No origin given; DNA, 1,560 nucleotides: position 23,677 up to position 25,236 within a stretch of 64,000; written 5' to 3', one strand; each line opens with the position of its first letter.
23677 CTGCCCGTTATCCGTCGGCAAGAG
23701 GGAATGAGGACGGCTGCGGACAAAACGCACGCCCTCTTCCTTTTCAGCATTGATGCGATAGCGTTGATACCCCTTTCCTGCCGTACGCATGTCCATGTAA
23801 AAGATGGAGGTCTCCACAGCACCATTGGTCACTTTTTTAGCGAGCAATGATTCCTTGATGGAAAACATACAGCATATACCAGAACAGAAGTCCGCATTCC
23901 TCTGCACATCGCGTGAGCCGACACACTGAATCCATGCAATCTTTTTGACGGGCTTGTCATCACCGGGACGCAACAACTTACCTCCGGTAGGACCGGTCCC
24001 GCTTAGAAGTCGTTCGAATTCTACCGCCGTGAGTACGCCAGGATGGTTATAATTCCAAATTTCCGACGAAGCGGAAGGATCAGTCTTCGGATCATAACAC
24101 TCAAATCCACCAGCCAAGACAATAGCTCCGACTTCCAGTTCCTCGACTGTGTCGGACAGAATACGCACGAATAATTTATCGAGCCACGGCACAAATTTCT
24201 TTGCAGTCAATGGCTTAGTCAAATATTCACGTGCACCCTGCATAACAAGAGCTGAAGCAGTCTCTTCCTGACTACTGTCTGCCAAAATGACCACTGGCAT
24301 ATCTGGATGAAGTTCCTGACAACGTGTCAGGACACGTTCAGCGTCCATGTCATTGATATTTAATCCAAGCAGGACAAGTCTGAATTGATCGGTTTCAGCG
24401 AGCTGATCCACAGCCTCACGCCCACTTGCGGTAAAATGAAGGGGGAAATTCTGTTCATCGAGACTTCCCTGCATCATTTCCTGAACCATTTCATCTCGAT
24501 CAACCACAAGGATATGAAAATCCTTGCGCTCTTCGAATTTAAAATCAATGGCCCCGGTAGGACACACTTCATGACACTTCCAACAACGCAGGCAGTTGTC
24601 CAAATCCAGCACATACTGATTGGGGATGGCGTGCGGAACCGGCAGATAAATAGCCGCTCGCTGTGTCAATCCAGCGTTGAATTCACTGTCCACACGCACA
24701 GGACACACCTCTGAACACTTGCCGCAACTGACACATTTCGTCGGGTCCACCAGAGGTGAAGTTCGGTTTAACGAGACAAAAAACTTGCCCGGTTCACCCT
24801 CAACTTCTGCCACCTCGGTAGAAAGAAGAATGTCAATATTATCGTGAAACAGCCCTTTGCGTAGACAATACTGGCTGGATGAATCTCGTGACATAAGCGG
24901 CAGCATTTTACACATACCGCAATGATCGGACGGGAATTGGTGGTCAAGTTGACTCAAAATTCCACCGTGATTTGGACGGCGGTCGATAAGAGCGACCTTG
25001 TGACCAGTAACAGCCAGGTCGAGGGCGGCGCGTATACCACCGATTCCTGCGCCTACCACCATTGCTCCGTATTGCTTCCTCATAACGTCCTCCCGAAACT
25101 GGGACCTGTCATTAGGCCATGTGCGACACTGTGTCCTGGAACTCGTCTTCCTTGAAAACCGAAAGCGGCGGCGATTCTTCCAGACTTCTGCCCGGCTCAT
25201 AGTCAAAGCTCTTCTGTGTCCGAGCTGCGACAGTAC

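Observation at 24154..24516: CheY-like pseudo-receiver domain cleanly inserted into the HdrA fold of a giant HdrL-type protein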

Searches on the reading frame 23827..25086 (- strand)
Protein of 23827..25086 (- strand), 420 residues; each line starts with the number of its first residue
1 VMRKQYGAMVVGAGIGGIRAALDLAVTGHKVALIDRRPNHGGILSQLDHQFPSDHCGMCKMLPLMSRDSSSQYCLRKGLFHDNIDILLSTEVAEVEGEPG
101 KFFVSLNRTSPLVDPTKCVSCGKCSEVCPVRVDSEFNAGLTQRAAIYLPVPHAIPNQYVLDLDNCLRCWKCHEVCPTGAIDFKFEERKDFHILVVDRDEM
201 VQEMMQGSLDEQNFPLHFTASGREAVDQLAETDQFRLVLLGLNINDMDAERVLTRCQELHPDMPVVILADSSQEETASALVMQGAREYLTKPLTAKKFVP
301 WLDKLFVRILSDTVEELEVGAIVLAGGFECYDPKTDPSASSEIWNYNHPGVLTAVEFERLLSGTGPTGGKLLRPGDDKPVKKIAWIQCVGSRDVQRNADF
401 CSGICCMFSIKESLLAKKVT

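Call 27: search_protein_representatives(protein=window:23827-25086:-)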
Query: 420 residues. Proteins with E-value up to 0.001 (for the whole library): 19116; up to 1e-10: 2251; up to 1e-30: 534. The best 150 are listed.
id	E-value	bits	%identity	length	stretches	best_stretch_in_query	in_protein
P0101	9.3e-171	585.1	56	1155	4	2-418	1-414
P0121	2.5e-169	580.4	62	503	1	2-420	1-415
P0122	1.1e-137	476.1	50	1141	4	2-418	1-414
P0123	1.1e-130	453.1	47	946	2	3-418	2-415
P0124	1.3e-127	443.0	49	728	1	3-418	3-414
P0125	8.3e-125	433.7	42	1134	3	3-418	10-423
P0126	2.3e-121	422.3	44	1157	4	8-418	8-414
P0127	1.2e-118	413.5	48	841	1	8-418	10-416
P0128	1.2e-116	406.9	40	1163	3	4-417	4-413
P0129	6.1e-116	404.5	44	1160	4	8-418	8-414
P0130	7.3e-110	384.5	43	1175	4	9-418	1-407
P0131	6.7e-109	381.3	46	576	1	8-418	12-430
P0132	6.8e-108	378.0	50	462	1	7-372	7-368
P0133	1.6e-107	376.8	56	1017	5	8-182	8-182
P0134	3.4e-105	369.1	43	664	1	6-418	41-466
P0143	7.1e-90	318.6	39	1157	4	8-416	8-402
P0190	2.7e-67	244.3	32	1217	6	7-196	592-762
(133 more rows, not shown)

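Call 29: list_cluster_members(proteins=[P0122, P0125, P0126, P0128, P0129, P0130, P0143, P0134, P0190, P0133])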
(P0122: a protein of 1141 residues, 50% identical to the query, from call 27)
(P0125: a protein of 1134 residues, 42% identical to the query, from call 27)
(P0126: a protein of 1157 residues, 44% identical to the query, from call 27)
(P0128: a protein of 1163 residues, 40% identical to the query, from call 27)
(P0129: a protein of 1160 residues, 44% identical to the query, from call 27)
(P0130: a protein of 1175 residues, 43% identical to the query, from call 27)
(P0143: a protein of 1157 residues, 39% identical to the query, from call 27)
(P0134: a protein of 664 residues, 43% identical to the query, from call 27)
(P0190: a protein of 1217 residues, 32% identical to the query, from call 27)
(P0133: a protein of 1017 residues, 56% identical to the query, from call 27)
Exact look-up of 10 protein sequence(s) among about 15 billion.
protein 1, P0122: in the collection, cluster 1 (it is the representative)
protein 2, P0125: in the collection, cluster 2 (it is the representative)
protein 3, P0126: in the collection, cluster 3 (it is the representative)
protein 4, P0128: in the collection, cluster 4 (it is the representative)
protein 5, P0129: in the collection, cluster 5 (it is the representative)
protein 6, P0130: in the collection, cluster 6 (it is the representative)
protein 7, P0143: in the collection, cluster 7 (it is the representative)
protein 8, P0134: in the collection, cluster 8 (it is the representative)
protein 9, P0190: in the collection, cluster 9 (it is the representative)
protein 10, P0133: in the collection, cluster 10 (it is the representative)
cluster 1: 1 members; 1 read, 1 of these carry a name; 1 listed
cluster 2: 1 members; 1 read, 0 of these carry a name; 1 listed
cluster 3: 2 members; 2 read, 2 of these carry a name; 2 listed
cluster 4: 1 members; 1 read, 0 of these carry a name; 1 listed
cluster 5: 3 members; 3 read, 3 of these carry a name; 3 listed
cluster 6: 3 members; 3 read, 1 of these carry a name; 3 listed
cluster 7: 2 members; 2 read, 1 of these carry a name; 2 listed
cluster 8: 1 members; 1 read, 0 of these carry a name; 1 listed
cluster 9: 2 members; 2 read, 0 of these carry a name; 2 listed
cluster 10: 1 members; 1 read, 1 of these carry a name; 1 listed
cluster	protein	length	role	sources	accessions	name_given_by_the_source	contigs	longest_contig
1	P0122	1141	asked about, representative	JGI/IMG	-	heterodisulfide reductase subunit A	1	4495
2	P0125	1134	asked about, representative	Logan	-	-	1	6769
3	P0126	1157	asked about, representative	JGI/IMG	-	heterodisulfide reductase subunit A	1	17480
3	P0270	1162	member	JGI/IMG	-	heterodisulfide reductase subunit A2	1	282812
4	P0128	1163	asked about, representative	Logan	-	-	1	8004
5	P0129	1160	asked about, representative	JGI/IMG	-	heterodisulfide reductase subunit A2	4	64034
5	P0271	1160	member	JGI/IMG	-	heterodisulfide reductase subunit A2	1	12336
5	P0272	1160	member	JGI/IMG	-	heterodisulfide reductase subunit A2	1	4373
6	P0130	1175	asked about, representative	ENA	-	-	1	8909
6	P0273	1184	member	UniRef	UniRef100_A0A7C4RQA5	Response regulator n=1 Tax=Desulfatirhabdium butyrativorans TaxID=340467 ...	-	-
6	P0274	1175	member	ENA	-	-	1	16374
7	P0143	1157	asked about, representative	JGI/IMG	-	heterodisulfide reductase subunit A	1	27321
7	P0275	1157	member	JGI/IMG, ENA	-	-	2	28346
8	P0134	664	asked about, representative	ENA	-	-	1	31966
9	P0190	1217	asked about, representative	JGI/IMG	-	-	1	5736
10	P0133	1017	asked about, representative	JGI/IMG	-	heterodisulfide reductase subunit A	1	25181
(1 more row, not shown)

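Call 32: find_homologous_proteins(query=P0129, max_evalue=1e-50)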
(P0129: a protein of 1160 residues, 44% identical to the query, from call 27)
Query P0129 (1160 aa): 3435 proteins with E <= 1e-50 among 8000 candidates; the best 120 are listed.
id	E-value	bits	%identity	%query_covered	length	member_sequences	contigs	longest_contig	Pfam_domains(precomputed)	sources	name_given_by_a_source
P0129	0.0e+0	2671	100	100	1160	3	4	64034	PF14697.12,PF13450.13,PF07992.21,PF12837.13,PF00070.34,PF03486.21,PF13484.12,PF12838.13,PF13534.12,PF00072.31,PF01134.29,PF12831.14,PF01266.31,PF01593.31,PF12797.13,PF00890.31,PF00037.33,PF13237.12,PF13187.12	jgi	jgi:heterodisulfide reductase subunit A2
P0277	0.0e+0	2445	89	100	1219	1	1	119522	PF14697.12,PF13450.13,PF07992.21,PF12837.13,PF03486.21,PF12838.13,PF13534.12,PF00072.31,PF01134.29,PF12831.14,PF01266.31,PF01593.31,PF00890.31,PF00037.33,PF13237.12,PF13187.12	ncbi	-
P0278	0.0e+0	1711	66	99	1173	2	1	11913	PF14697.12,PF13450.13,PF07992.21,PF12837.13,PF00070.34,PF03486.21,PF13484.12,PF12838.13,PF13534.12,PF00072.31,PF01134.29,PF12831.14,PF01266.31,PF01593.31,PF12797.13,PF00890.31,PF00037.33,PF13237.12,PF13187.12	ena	-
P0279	0.0e+0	1690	66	99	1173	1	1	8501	PF14697.12,PF13450.13,PF07992.21,PF12837.13,PF00070.34,PF03486.21,PF12798.13,PF13484.12,PF12838.13,PF13534.12,PF00072.31,PF01134.29,PF12831.14,PF01946.24,PF01266.31,PF01593.31,PF12797.13,PF00890.31,PF00037.33,PF13738.13,PF13237.12,PF13183.12,PF13187.12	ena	-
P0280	0.0e+0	1679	65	99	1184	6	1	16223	PF14697.12,PF13450.13,PF07992.21,PF12837.13,PF00070.34,PF03486.21,PF13484.12,PF12838.13,PF13534.12,PF00072.31,PF01134.29,PF12831.14,PF01946.24,PF01266.31,PF01593.31,PF12797.13,PF00890.31,PF00037.33,PF13237.12,PF13187.12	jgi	jgi:heterodisulfide reductase subunit A2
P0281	0.0e+0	1669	65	99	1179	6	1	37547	PF14697.12,PF13450.13,PF07992.21,PF12837.13,PF00070.34,PF03486.21,PF13484.12,PF12838.13,PF00072.31,PF01134.29,PF12831.14,PF01266.31,PF01593.31,PF12797.13,PF00890.31,PF00037.33,PF25160.2,PF13237.12,PF13183.12,PF13187.12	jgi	-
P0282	0.0e+0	1655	65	99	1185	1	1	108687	PF14697.12,PF13450.13,PF07992.21,PF12837.13,PF00070.34,PF03486.21,PF13484.12,PF12838.13,PF13534.12,PF00072.31,PF01134.29,PF12831.14,PF01946.24,PF01266.31,PF01593.31,PF12797.13,PF00890.31,PF00037.33,PF13237.12,PF13187.12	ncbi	-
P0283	0.0e+0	1593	64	97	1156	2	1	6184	PF14697.12,PF13450.13,PF07992.21,PF12837.13,PF00070.34,PF03486.21,PF12838.13,PF00072.31,PF01134.29,PF12831.14,PF01266.31,PF01593.31,PF12797.13,PF00890.31,PF00037.33,PF13738.13,PF13237.12,PF13187.12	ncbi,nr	ncbi:MAG TPA: response regulator, partial [Desulfotignum sp.]|nr:response regulator [Desulfotignum s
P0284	0.0e+0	1385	54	99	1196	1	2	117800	PF14697.12,PF13450.13,PF07992.21,PF12837.13,PF00070.34,PF03486.21,PF13484.12,PF12838.13,PF12800.13,PF00072.31,PF01134.29,PF01494.26,PF12831.14,PF01266.31,PF01593.31,PF12797.13,PF00890.31,PF00037.33,PF13738.13,PF13237.12,PF13187.12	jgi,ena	-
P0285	0.0e+0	1375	54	99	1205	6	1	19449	PF14697.12,PF13450.13,PF07992.21,PF12837.13,PF00070.34,PF03486.21,PF13484.12,PF12838.13,PF00072.31,PF01134.29,PF01494.26,PF12831.14,PF01946.24,PF01266.31,PF01593.31,PF12797.13,PF00890.31,PF00037.33,PF13738.13,PF13237.12,PF13187.12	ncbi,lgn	-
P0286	0.0e+0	1372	52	99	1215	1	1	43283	PF14697.12,PF13450.13,PF07992.21,PF12837.13,PF00070.34,PF03486.21,PF13484.12,PF12838.13,PF00072.31,PF01134.29,PF01494.26,PF12831.14,PF01946.24,PF01266.31,PF01593.31,PF00890.31,PF00037.33,PF13738.13,PF13237.12,PF13187.12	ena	-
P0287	0.0e+0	1255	67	33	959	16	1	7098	PF13450.13,PF07992.21,PF00070.34,PF03486.21,PF12838.13,PF00072.31,PF01134.29,PF01494.26,PF12831.14,PF01266.31,PF01593.31,PF00890.31,PF00037.33,PF13237.12,PF13187.12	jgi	-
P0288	0.0e+0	1240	64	34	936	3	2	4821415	PF13450.13,PF07992.21,PF00070.34,PF03486.21,PF12838.13,PF00072.31,PF01134.29,PF01494.26,PF12831.14,PF01266.31,PF01593.31,PF00890.31,PF00037.33,PF13237.12,PF13187.12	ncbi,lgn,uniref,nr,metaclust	ncbi:FAD-dependent oxidoreductase [Desulfotignum balticum]|uniref:CoB--CoM heterodisulfide reductase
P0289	0.0e+0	1236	67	34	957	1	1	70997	PF13450.13,PF07992.21,PF00070.34,PF03486.21,PF12838.13,PF00072.31,PF01134.29,PF01494.26,PF12831.14,PF01266.31,PF01593.31,PF00890.31,PF00037.33,PF13738.13,PF13187.12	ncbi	-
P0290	0.0e+0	1234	64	33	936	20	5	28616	PF13450.13,PF07992.21,PF00070.34,PF03486.21,PF12838.13,PF00072.31,PF01134.29,PF01494.26,PF12831.14,PF01266.31,PF01593.31,PF00890.31,PF00037.33,PF13237.12,PF13187.12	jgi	jgi:heterodisulfide reductase subunit A-like polyferredoxin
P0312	0.0e+0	1153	47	99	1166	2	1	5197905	PF13450.13,PF07992.21,PF12837.13,PF00070.34,PF03486.21,PF13484.12,PF12838.13,PF13534.12,PF12800.13,PF00072.31,PF01134.29,PF12831.14,PF01266.31,PF12797.13,PF00890.31,PF00037.33,PF13738.13,PF13237.12,PF13183.12,PF13187.12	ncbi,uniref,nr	ncbi:response regulator [Desulfobacula toluolica]|uniref:HdlA5: heterodisulfide reductase-like prote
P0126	0.0e+0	1149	47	99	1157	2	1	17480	PF14697.12,PF13450.13,PF07992.21,PF12837.13,PF00070.34,PF03486.21,PF13484.12,PF12838.13,PF13534.12,PF00072.31,PF01134.29,PF12831.14,PF01266.31,PF12797.13,PF00890.31,PF00037.33,PF13738.13,PF13237.12,PF13183.12,PF13187.12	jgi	jgi:heterodisulfide reductase subunit A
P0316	0.0e+0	1147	50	99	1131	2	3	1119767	PF14697.12,PF13450.13,PF07992.21,PF12837.13,PF03486.21,PF13484.12,PF12838.13,PF00072.31,PF01134.29,PF12831.14,PF01266.31,PF01593.31,PF12797.13,PF00890.31,PF00037.33,PF13237.12,PF13183.12,PF13187.12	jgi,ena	-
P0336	0.0e+0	1118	48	99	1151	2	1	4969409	PF14697.12,PF13450.13,PF07992.21,PF12837.13,PF00070.34,PF03486.21,PF13484.12,PF12838.13,PF00072.31,PF05834.19,PF01134.29,PF12831.14,PF01266.31,PF01593.31,PF12797.13,PF00890.31,PF00037.33,PF13237.12,PF13187.12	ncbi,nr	ncbi:MAG: response regulator [Desulfobacter sp.]|nr:response regulator [Desulfobacter sp.]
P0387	0.0e+0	1075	45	99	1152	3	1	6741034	PF14697.12,PF13450.13,PF07992.21,PF12837.13,PF00070.34,PF03486.21,PF13484.12,PF12838.13,PF13534.12,PF13459.12,PF00072.31,PF01134.29,PF01494.26,PF12831.14,PF01266.31,PF12797.13,PF00890.31,PF00037.33,PF01262.28,PF25160.2,PF13237.12,PF13183.12,PF13187.12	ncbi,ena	-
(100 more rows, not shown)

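Call 37: find_encoding_contigs(protein=P0312, flank=10000, max_places=2)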
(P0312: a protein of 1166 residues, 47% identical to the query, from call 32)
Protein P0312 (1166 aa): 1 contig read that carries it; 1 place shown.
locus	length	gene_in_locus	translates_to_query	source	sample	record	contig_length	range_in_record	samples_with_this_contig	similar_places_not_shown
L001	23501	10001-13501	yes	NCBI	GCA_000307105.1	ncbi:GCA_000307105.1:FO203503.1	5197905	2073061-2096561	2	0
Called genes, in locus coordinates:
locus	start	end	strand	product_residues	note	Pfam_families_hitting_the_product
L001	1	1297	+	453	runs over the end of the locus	PF00989:PAS, PF08448:PAS_4, PF13426:PAS_9, PF00158:Sigma54_activat, PF14532:Sigma54_activ_2, PF07724:AAA_2 (weak), PF07728:AAA_5 (weak), PF25601:AAA_lid_14, +2 more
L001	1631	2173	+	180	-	-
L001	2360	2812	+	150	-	PF02579:Nitro_FeMo-Co (weak)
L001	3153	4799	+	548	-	PF00072:Response_reg, PF00989:PAS (weak), PF00512:HisKA (faint), PF02518:HATPase_c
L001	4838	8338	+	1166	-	PF12831:FAD_oxidored (weak), PF00037:Fer4 (weak), PF14691:Fer4_20, PF07992:Pyr_redox_2, PF13450:NAD_binding_8, PF13237:Fer4_10, PF12838:Fer4_7, PF14697:Fer4_21, +13 more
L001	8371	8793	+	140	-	PF02662:FlpD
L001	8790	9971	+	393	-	PF13237:Fer4_10 (faint), PF13183:Fer4_8 (weak)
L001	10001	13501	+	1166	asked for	PF13450:NAD_binding_8 (weak), PF00037:Fer4 (weak), PF12837:Fer4_6 (weak), PF13183:Fer4_8 (weak), PF13187:Fer4_9, PF00072:Response_reg, PF00890:FAD_binding_2 (weak), PF07992:Pyr_redox_2 (weak), +13 more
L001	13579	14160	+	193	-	PF13187:Fer4_9, PF13183:Fer4_8 (weak), PF13237:Fer4_10 (faint), PF12838:Fer4_7 (faint), PF13534:Fer4_17 (weak)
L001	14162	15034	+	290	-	PF02754:CCG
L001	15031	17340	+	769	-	PF13426:PAS_9 (faint), PF00672:HAMP (weak), PF08448:PAS_4 (weak), PF13188:PAS_8 (faint), PF00989:PAS, PF00512:HisKA, PF02518:HATPase_c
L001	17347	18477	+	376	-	PF00072:Response_reg, PF23198:PDE8A_N (faint), PF02518:HATPase_c, PF14501:HATPase_c_5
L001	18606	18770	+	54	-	-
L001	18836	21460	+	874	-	PF01627:Hpt, PF02895:H-kinase_dim, PF02518:HATPase_c, PF01584:CheW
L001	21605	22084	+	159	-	PF03975:CheD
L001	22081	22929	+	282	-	PF08668:HDOD, PF01966:HD (faint)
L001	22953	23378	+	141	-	PF00072:Response_reg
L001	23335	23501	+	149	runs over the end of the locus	PF13690:CheX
